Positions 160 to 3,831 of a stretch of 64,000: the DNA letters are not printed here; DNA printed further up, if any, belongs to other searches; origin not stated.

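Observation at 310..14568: Triplicated YfhO-like GT-C giants, each next to a GtrA-sized 4-TM protein, plus a GtrB/CsbB-like GT2: a multiplied three-component extracytoplasmic glycosylation system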

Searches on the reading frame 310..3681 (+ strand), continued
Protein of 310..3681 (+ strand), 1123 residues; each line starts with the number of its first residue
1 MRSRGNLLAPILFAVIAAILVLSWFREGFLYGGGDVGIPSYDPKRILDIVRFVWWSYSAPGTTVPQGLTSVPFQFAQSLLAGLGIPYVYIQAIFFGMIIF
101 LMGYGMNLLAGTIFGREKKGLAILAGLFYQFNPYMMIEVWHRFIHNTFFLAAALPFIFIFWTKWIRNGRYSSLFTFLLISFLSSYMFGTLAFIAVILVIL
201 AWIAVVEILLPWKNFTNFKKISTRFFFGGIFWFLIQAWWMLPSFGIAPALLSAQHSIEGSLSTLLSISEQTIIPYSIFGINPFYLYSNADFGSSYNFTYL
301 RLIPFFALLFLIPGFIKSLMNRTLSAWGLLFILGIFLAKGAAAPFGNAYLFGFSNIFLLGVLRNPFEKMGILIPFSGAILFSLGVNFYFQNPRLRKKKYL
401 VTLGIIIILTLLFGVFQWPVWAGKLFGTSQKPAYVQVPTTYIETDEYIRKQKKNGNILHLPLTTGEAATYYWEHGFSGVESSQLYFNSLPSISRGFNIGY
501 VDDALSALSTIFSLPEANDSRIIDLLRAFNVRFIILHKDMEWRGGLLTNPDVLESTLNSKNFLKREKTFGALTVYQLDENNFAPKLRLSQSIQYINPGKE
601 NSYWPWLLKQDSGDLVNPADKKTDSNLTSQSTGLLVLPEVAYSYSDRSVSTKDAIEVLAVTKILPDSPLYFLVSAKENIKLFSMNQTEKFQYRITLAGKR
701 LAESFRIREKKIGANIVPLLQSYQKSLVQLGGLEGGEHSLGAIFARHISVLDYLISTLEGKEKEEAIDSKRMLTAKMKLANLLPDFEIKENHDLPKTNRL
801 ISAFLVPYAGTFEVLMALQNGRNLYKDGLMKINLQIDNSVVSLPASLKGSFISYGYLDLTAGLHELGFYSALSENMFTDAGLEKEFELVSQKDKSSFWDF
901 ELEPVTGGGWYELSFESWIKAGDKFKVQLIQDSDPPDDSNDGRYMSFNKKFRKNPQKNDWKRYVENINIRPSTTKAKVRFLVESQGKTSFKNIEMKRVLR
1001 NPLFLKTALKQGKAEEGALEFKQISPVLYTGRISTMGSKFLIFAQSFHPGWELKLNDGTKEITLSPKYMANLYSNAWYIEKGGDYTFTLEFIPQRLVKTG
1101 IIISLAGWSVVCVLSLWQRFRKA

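Call 28: find_related_loci(query=A1, collection=genome_contigs, flank=10000)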
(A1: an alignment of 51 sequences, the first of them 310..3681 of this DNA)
Query A1 (1123 aa) in genome_contigs; peptide patterns used: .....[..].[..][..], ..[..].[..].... (x = any residue, [..] = any of these).
69 stretches matched a pattern; 22 encode a relative of the query (tblastn E <= 1e-3); 19 distinct loci.
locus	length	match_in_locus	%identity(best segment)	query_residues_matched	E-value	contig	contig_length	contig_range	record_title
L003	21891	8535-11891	75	4-1123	0e+0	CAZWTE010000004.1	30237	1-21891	MAG TPA_asm: uncultured Gammaproteobacteria bacterium isolate binchicken_co144_909 genome assembly, contig: NODE_3165_le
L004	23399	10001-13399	45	1-1121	0e+0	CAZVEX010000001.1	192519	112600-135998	MAG TPA_asm: uncultured Gammaproteobacteria bacterium isolate binchicken_co38_210 genome assembly, contig: NODE_177_leng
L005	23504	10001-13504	41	8-1122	0e+0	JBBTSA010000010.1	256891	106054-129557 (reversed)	MAG: Patescibacteria group bacterium isolate H51-bin048_1 H51_bin048_1_000000000010, whole genome shotgun sequence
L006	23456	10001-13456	46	1-1114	0e+0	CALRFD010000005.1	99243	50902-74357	MAG: Patescibacteria group bacterium isolate Ike-100m-12 genome assembly, contig: Ike-100-c67, whole genome shotgun sequ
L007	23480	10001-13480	39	1-1118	0e+0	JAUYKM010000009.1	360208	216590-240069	MAG: Candidatus Daviesbacteria bacterium isolate C24_metabat.bin.195_sub C24_k141_65138, whole genome shotgun sequence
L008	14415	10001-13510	40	1-1113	0e+0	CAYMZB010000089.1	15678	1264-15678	MAG TPA_asm: uncultured Gammaproteobacteria bacterium isolate binchicken_co203_489 genome assembly, contig: k141_4054047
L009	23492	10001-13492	40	10-1122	0e+0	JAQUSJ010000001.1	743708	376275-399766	MAG: Candidatus Daviesbacteria bacterium isolate STD1_94 NODE_9_length_743708_cov_15.213565_Sandtown_D1, whole genome sh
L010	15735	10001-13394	44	1-1104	0e+0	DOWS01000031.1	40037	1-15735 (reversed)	MAG TPA_asm: Candidatus Daviesbacteria bacterium isolate UBA9644 contig_1543, whole genome shotgun sequence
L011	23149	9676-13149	36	2-1122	0e+0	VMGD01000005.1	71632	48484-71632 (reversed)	MAG: Microgenomates group bacterium Gr01-1014_7 G01um10147_scaffold_112, whole genome shotgun sequence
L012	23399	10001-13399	36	12-1102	0e+0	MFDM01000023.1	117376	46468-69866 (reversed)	MAG: Candidatus Daviesbacteria bacterium RIFCSPLOWO2_01_FULL_39_12 rifcsplowo2_01_scaffold_352, whole genome shotgun seq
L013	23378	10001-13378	36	17-1119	0e+0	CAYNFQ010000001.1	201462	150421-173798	MAG TPA_asm: uncultured Gammaproteobacteria bacterium isolate binchicken_co110_279 genome assembly, contig: NODE_160_len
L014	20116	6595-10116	37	17-1123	0e+0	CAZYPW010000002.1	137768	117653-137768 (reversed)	MAG TPA_asm: uncultured Gammaproteobacteria bacterium isolate binchicken_co38_269 genome assembly, contig: NODE_320_leng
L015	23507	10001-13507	36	11-1114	0e+0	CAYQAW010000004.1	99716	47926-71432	MAG TPA_asm: uncultured Gammaproteobacteria bacterium isolate binchicken_co251_588 genome assembly, contig: NODE_321_len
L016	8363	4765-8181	34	4-1105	0e+0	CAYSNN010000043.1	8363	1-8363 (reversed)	MAG TPA_asm: uncultured Gammaproteobacteria bacterium isolate binchicken_co251_42 genome assembly, contig: NODE_12191_le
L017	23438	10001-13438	33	2-1104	0e+0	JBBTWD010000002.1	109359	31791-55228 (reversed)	MAG: Patescibacteria group bacterium isolate H43-bin018_1 H43_bin018_1_000000000002, whole genome shotgun sequence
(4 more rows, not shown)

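Call 33: predict_structure(alignment_id=A1)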
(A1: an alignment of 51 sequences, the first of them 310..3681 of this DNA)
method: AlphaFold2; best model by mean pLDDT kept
length: 1123 residues; sequences in the alignment: 51
mean_pLDDT: 87.7   pTM: 0.83
mean pLDDT of the five models: 87.7, 86.9, 84.1, 83.6, 83.7
residues with pLDDT >= 90: 620; 70-90: 429; 50-70: 65; < 50: 9
segments of 3 or more residues with pLDDT < 50: 1-4, 734-738
pLDDT, mean of each block of 10 residues (from residue 1): 63 96 92 78 92 90 89 94 94 95 96 88 95 89 86 96 94 95 88 90 92 89 96 94 76 61 72 78 71 82 91 94 91 87 71 66 79 95 93 87 93 92 81 88 96 95 87 87 92 87 89 83 93 96 87 94 95 96 92 86 84 88 84 91 84 82 82 84 69 87 89 84 86 54 88 91 92 89 88 85 92 88 82 92 89 93 93 90 87 84 86 93 91 81 84 81 91 92 87 93 90 71 95 91 93 94 92 93 94 95 96 93 76
secondary structure, 60 per line:
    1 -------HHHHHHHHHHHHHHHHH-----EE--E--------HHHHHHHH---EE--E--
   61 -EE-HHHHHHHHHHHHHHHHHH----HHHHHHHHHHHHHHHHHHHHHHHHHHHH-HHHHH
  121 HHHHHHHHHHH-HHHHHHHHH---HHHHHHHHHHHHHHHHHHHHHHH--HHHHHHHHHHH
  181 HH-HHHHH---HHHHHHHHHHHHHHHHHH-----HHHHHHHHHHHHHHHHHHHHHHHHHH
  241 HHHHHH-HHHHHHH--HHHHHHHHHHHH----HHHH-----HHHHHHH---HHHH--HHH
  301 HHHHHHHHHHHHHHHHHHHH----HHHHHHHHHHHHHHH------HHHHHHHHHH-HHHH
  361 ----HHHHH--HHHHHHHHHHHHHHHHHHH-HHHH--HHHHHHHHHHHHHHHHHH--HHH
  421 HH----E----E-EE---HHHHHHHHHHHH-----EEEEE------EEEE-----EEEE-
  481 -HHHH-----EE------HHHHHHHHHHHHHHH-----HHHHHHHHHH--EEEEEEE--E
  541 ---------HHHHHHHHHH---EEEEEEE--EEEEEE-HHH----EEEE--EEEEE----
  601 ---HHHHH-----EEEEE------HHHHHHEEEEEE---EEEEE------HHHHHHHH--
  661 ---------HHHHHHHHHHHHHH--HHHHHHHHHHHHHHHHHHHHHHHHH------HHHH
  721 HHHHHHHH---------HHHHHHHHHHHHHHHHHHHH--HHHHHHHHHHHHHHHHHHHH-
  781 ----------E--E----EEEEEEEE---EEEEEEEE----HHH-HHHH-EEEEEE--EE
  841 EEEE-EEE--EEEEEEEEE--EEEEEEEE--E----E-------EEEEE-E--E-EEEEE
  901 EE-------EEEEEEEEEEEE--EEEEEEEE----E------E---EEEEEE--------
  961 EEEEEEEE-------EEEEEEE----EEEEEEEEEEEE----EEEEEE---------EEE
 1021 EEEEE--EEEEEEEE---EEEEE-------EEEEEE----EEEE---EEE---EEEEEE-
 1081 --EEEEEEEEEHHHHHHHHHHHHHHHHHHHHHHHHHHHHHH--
elements in order (helices of 4 or more, strands of 3 or more residues): H8-24 H43-50 H65-82 H87-114 H116-131 H133-141 H145-167 H170-182 H184-188 H192-209 H215-246 H248-254 H257-268 H273-276 H282-288 H292-295 H298-320 H325-339 H346-355 H357-360 H365-369 H372-390 H392-395 H398-415 H418-422 H439-450 E456-460 E467-470 E476-479 H482-485 H499-513 H519-528 E531-537 H550-559 E563-569 E572-577 E586-589 E592-596 H604-608 E614-618 H625-630 E631-636 E640-644 H651-658 H670-683 H686-710 H717-728 H738-757 H760-779 E799-806 E810-817 H826-829 E831-836 E839-844 E846-848 E851-859 E862-869 E885-889 E896-902 E910-921 E924-931 E947-952 E961-968 E976-982 E987-998 E1003-1008 E1018-1025 E1028-1035 E1039-1043 E1051-1056 E1061-1064 E1068-1070 E1074-1079 E1083-1091 H1092-1121

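Call 74: search_protein_families(library=pfam, proteins=[L004:2971-5688:+, L005:1728-3866:+], max_evalue=0.1)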
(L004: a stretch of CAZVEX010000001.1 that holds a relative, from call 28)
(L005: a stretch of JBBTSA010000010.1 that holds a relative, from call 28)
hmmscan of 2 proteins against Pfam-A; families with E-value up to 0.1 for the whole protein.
L004:2971-5688:+ (905 aa): 1 family
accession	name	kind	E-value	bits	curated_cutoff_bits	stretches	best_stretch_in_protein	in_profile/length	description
PF11847.13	GT-C_AftD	-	5.2e-09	35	26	2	406-490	376-454/661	Alpha-(1->3)-arabinofuranosyltransferase, N-terminal GT-C domain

L005:1728-3866:+ (712 aa): 2 families
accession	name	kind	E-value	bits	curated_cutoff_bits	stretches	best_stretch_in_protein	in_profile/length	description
PF11847.13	GT-C_AftD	-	1.2e-12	47.1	26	1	48-465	36-434/661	Alpha-(1->3)-arabinofuranosyltransferase, N-terminal GT-C domain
PF10960.13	Holin_BhlA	-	0.085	13.3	22.6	0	199-217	15-33/70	BhlA holin family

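Call 76: search_solved_structures(query=L005:1728-3866:+, max_evalue=10, show_alignments=2)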
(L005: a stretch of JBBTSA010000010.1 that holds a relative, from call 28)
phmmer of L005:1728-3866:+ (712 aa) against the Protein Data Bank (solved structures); distinct sequences matched with E-value up to 10: 2.
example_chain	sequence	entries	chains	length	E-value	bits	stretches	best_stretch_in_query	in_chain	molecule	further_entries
6w98_A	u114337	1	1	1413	0.24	12.9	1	394-468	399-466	F5/8 type C domain-containing protein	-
6wbx_A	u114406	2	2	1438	0.25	12.9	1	394-468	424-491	DUF3367 domain-containing protein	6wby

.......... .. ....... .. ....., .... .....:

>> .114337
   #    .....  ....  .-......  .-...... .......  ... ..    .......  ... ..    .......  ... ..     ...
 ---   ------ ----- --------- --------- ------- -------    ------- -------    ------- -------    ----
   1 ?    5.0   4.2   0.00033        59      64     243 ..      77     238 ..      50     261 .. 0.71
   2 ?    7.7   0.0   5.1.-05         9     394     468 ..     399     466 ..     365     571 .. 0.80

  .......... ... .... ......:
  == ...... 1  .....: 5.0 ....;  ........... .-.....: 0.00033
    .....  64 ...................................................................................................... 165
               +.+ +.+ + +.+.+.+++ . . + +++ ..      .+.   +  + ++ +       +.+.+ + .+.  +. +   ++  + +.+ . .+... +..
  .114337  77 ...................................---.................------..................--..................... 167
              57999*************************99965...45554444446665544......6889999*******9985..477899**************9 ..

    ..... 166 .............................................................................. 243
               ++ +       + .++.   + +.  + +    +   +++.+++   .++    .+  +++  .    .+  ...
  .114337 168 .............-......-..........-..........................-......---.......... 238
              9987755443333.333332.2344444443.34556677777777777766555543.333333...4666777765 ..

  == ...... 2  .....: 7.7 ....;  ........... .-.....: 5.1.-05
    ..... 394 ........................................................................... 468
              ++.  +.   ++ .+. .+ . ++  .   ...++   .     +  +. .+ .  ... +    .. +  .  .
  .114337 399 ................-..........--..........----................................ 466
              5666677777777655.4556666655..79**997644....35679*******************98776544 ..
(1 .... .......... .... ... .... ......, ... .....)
